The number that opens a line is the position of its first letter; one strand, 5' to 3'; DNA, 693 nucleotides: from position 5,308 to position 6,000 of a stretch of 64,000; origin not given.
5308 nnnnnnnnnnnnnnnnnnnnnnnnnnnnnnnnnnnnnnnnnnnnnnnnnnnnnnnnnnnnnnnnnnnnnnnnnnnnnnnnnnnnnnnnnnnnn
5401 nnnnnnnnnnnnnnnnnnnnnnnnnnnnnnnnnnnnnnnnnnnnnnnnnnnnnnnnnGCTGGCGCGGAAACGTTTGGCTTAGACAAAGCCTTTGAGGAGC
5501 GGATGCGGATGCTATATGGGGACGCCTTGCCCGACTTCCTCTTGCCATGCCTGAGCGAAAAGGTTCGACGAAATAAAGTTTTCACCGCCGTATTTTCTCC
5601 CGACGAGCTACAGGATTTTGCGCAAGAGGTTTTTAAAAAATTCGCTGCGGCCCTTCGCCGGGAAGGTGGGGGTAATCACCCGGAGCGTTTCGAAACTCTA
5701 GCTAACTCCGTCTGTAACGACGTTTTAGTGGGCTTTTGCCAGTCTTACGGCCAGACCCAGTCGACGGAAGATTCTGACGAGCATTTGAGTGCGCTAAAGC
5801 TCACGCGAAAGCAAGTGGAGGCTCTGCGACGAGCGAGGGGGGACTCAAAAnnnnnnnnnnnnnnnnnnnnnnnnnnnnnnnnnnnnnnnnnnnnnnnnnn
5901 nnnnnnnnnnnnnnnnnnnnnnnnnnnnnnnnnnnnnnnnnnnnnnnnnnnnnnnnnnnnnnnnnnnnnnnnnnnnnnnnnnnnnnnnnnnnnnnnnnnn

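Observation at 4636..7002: Unusual architecture: CARF-like sensor, ECF-sigma region-2-like domain, sigma54 AAA+, HTH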

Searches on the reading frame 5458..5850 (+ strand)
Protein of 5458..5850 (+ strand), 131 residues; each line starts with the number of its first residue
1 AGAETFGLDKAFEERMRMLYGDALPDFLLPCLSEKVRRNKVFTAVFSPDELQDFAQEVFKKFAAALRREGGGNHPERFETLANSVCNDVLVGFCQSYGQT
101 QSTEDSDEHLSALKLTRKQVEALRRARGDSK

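Call 25: search_protein_families(library=pfam, alignment_id=A1, max_evalue=1)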
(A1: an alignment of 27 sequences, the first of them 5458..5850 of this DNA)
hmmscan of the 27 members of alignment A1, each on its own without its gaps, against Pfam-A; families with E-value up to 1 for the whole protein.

A. member 1, window:5458-5850:+ (131 aa): 0 families

B. families by the number of members that match (of 27 scanned): 20 families
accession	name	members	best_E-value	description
PF14144.11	DOG1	1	0.0059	Seed dormancy control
PF17918.6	TetR_C_15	1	0.012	Tetracyclin repressor-like, C-terminal domain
PF08976.17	EF-hand_11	1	0.046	EF-hand domain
PF13545.12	HTH_Crp_2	1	0.052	Crp-like helix-turn-helix domain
PF20220.3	ABC_toxin_N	1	0.061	ABC toxin N-terminal region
PF22738.1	NNH7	1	0.062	NACHT N-terminal Helical domain 7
PF18185.7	STALD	1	0.072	Sir2- and TIR-associating SLOG family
PF04542.20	Sigma70_r2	1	0.11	Sigma-70 region 2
PF04799.18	Fzo_mitofusin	1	0.13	fzo-like conserved region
PF05694.17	SBP56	1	0.13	56kDa selenium binding protein (SBP56)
PF23465.1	DUF7131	1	0.14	Domain of unknown function (DUF7131)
PF20698.3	PIN-TPR-GreABC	1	0.14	PIN domain associated with the TPR-GreAB-C-PIN system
PF12587.13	DUF3761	1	0.15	Protein of unknown function (DUF3761)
PF18043.6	T4_Rnl2_C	1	0.16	T4 RNA ligase 2 C-terminal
PF16172.10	DOCK_N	1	0.19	DOCK N-terminus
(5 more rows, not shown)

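Call 37: predict_structure(alignment_id=A1)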
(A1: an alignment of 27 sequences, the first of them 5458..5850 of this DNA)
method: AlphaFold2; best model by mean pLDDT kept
length: 131 residues; sequences in the alignment: 27
mean_pLDDT: 69.4   pTM: 0.59
mean pLDDT of the five models: 69.4, 69.4, 68.6, 65.6, 64.6
residues with pLDDT >= 90: 0; 70-90: 75; 50-70: 33; < 50: 23
segments of 3 or more residues with pLDDT < 50: 1-4, 101-114, 127-131
pLDDT, mean of each block of 10 residues (from residue 1): 56 86 83 77 73 85 80 67 79 66 44 53 56 35
secondary structure, 60 per line:
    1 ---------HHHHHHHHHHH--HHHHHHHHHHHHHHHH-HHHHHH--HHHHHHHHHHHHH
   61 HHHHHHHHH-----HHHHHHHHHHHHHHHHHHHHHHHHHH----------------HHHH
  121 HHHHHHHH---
elements in order: H10-20 H23-38 H40-45 H48-69 H75-100 H117-128

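Call 42: fold_search(model_id=the predicted structure, library=pdb)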
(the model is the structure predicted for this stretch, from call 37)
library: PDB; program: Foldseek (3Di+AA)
matches with E <= 10: 63; with E <= 0.001: 0
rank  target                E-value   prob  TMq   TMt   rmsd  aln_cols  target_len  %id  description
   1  8snb_6Q               2.6e+00  0.07  0.21  0.15  29.8       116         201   16  atomic model of sea urchin sperm doublet microtubule (48-nm periodicity) (released 2023-06-28)
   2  5c4y_A                3.2e+00  0.10  0.26  0.25  11.7       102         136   16  Crystal structure of putative TetR family transcription factor from Listeria monocytogenes (released 2015-07-08)
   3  4lup_A                3.4e+00  0.25  0.36  0.50   8.1        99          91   17  Crystal structure of the complex formed by region of E. coli sigmaE bound to its -10 element non template strand (released 2014-02-19)
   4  3myf_A                3.4e+00  0.08  0.21  0.23  12.3        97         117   18  The Crystal Structure of the HPT domain from the Hpt Sensor Hybrid Histidine Kinase from Shewanella to 1.80A (released 2010-05-26)
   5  6in7_B                3.8e+00  0.12  0.27  0.21   8.2        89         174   20  Crystal structure of AlgU in complex with MucA(cyto) (released 2019-07-24)
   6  4d82_C                3.8e+00  0.08  0.23  0.14   9.4       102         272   15  Metallosphera sedula Vps4 crystal structure (released 2015-11-25)
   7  9m98_F                4.2e+00  0.15  0.32  0.27   7.8        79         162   15  Structural Basis of Pausing During Transcription Initiation in Mycobacterium tuberculosis (released 2026-01-14)
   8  3ugo_A                4.2e+00  0.13  0.34  0.27  12.5       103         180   14  Crystal structure of RNA-polymerase sigma subunit domain 2 complexed with -10 promoter element ssDNA oligo (TACAAT) (released 2011-12-07)
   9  8y3z_A                4.2e+00  0.09  0.26  0.16   8.1       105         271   19  VcFadRqm, Genetically engineered mutants of Vibrio cholerae fadR, in Complex with DNA (released 2025-02-05)
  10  8z6g_B                4.7e+00  0.23  0.36  0.29   6.4        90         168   22  the AlgU-MucAcyto complex structure in Pseudomonas aeruginosa (released 2024-05-08)
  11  4jkz                  4.7e+00  0.12  0.30  0.24   8.6        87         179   18  Crystal structure of ms6564 from mycobacterium smegmatis (released 2013-06-26)
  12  9r2o_B                4.7e+00  0.11  0.30  0.26  13.4       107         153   14  De novo designed N5 protein fold (released 2025-05-14)
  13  7l7v_B                4.7e+00  0.07  0.23  0.26   8.7       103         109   16  Crystal structure of Arabidopsis NRG1.1 CC-R domain K94E/K96E/R99E/K100E/R103E/K106E/K110E mutant (released 2021-06-16)
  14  8phe_A                4.7e+00  0.05  0.24  0.07  15.2       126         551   17  ACAD9-WT in complex with ECSIT-CTER (released 2024-01-24)
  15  7p0m_A                4.9e+00  0.13  0.34  0.11   4.8        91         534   16  Human mitochondrial Lon protease with substrate in the ATPase and protease domains (released 2021-08-11)
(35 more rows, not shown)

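Call 44: find_homologous_proteins(query=A1, max_evalue=0.001)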
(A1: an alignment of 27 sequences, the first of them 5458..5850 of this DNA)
Query A1 (27 sequences) (131 aa, profile of the alignment): 1597 proteins with E <= 0.001 among 8000 candidates; the best 120 are listed.
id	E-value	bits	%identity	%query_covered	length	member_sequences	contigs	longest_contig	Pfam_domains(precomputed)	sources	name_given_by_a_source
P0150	4.4e-43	164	38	79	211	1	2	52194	-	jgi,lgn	jgi:RNA polymerase sigma-70 factor (ECF subfamily)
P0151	6.9e-43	164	39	79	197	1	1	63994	-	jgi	jgi:RNA polymerase sigma-70 factor, ECF subfamily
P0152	8.7e-43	164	38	79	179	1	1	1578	-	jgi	jgi:RNA polymerase sigma-70 factor (ECF subfamily)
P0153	1.0e-42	163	39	81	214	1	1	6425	-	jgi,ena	-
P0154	1.0e-42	163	40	81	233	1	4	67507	-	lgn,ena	-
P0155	1.0e-42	163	40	81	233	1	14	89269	-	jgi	jgi:RNA polymerase sigma-70 factor (ECF subfamily)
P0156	1.0e-42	163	40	81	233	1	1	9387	-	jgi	jgi:RNA polymerase sigma-70 factor (ECF subfamily)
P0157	1.8e-42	163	39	81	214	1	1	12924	PF08281.19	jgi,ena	-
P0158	1.8e-42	162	39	79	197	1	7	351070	-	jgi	-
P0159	1.8e-42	162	40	81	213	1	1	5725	-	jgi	jgi:RNA polymerase sigma-70 factor (ECF subfamily)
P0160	2.1e-42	162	40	81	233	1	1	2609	-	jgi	jgi:RNA polymerase sigma-70 factor (ECF subfamily)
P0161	2.3e-42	162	40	81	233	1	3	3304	-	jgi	jgi:RNA polymerase sigma-70 factor (ECF subfamily)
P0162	2.3e-42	162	40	81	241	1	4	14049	-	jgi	jgi:RNA polymerase sigma-70 factor (ECF subfamily)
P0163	2.3e-42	162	40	79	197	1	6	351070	-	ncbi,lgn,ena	-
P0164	2.5e-42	162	40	79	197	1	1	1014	-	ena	-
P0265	7.3e-41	157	41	79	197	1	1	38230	-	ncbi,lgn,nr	ncbi:MAG TPA: sigma-70 family RNA polymerase sigma factor [Candidatus Acidoferrum sp.]|nr:sigma-70 f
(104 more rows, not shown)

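Call 50: find_encoding_contigs(protein=P0265, flank=5000, max_places=3)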
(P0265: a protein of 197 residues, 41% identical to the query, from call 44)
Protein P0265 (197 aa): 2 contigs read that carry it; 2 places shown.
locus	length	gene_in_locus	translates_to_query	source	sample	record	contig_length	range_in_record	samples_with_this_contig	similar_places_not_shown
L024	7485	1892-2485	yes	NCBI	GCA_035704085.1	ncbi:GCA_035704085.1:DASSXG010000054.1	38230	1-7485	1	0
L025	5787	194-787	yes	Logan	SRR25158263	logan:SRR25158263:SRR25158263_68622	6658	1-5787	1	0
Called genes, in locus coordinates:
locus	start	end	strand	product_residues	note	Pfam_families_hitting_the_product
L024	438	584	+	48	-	-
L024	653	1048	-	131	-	-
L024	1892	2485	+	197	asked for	-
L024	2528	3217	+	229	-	-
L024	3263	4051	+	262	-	PF26784:DUF8256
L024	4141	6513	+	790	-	PF13432:TPR_16 (faint), PF07719:TPR_2 (faint), PF13181:TPR_8 (faint), PF13374:TPR_10 (faint), PF13424:TPR_12, PF17874:TPR_MalT, PF13424:TPR_12, PF12770:CHAT, +1 more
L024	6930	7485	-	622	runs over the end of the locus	PF01839:FG-GAP (faint), PF13517:FG-GAP_3, PF07593:UnbV_ASPIC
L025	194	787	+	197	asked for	-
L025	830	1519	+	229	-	-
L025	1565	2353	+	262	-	PF26784:DUF8256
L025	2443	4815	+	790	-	PF13432:TPR_16 (faint), PF07719:TPR_2 (faint), PF13181:TPR_8 (faint), PF13374:TPR_10 (faint), PF13424:TPR_12, PF17874:TPR_MalT, PF13424:TPR_12, PF12770:CHAT, +1 more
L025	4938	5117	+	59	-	-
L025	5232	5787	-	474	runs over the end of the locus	?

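Call 51: find_encoding_contigs(protein=P0163, flank=5000, max_places=3)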
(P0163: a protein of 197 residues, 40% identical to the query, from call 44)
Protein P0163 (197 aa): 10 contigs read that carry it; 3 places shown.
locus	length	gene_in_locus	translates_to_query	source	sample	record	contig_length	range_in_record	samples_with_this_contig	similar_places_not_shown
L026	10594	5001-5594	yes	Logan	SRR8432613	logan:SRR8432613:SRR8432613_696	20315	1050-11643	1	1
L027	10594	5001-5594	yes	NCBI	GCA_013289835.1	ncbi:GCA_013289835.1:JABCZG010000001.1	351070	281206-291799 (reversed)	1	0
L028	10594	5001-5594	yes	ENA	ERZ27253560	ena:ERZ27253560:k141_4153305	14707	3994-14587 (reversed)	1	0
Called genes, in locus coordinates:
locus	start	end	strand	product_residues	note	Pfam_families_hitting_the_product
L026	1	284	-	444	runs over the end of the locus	?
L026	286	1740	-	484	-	PF02366:PMT (weak), PF13231:PMT_2 (weak)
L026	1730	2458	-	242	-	PF13489:Methyltransf_23, PF08241:Methyltransf_11, PF08242:Methyltransf_12, PF13649:Methyltransf_25, PF13847:Methyltransf_31 (weak)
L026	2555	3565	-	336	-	PF00535:Glycos_transf_2, PF13641:Glyco_tranf_2_3 (weak)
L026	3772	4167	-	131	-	-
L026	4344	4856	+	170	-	-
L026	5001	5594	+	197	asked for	-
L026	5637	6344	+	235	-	-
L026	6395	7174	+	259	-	PF26784:DUF8256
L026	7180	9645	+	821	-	PF13432:TPR_16 (faint), PF07719:TPR_2 (faint), PF13374:TPR_10 (faint), PF13176:TPR_7 (faint), PF17874:TPR_MalT, PF13424:TPR_12, PF00515:TPR_1 (weak), PF12770:CHAT, +1 more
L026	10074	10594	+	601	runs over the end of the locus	-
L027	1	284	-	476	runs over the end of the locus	PF10091:Glycoamylase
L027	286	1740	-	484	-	PF02366:PMT (weak), PF13231:PMT_2 (weak)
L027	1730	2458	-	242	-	PF13489:Methyltransf_23, PF08241:Methyltransf_11, PF08242:Methyltransf_12, PF13649:Methyltransf_25, PF13847:Methyltransf_31 (weak)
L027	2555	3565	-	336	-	PF00535:Glycos_transf_2, PF13641:Glyco_tranf_2_3 (weak)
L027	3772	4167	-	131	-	-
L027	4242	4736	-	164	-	-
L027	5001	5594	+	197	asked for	-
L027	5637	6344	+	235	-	-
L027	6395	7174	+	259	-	PF26784:DUF8256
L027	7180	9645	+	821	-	PF13432:TPR_16 (faint), PF07719:TPR_2 (faint), PF13374:TPR_10 (faint), PF13176:TPR_7 (faint), PF17874:TPR_MalT, PF13424:TPR_12, PF00515:TPR_1 (weak), PF12770:CHAT, +1 more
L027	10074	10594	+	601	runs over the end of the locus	-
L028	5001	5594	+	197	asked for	-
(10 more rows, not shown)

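Call 74: predict_structure(alignment_id=A5)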
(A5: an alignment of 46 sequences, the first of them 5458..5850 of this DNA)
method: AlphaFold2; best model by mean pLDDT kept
length: 131 residues; sequences in the alignment: 46
mean_pLDDT: 67.9   pTM: 0.58
mean pLDDT of the five models: 67.9, 67.3, 66.7, 66.6, 65.8
residues with pLDDT >= 90: 0; 70-90: 74; 50-70: 28; < 50: 29
segments of 3 or more residues with pLDDT < 50: 1-4, 99-118, 127-131
pLDDT, mean of each block of 10 residues (from residue 1): 55 84 81 77 72 85 81 68 83 65 38 46 51 39
secondary structure, 60 per line:
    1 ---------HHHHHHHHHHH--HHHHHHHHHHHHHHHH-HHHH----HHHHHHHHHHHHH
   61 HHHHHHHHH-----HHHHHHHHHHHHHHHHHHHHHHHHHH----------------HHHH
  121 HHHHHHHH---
elements in order: H10-20 H23-38 H40-43 H48-69 H75-100 H117-128

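Call 84: search_protein_families(library=pfam, proteins=[L027:5637-6341:+, L027:6395-7171:+], max_evalue=0.01)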
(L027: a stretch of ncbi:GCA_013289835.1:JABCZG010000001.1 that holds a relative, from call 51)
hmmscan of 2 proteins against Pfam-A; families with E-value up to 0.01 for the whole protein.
L027:5637-6341:+ (235 aa): 0 families

L027:6395-7171:+ (259 aa): 0 families
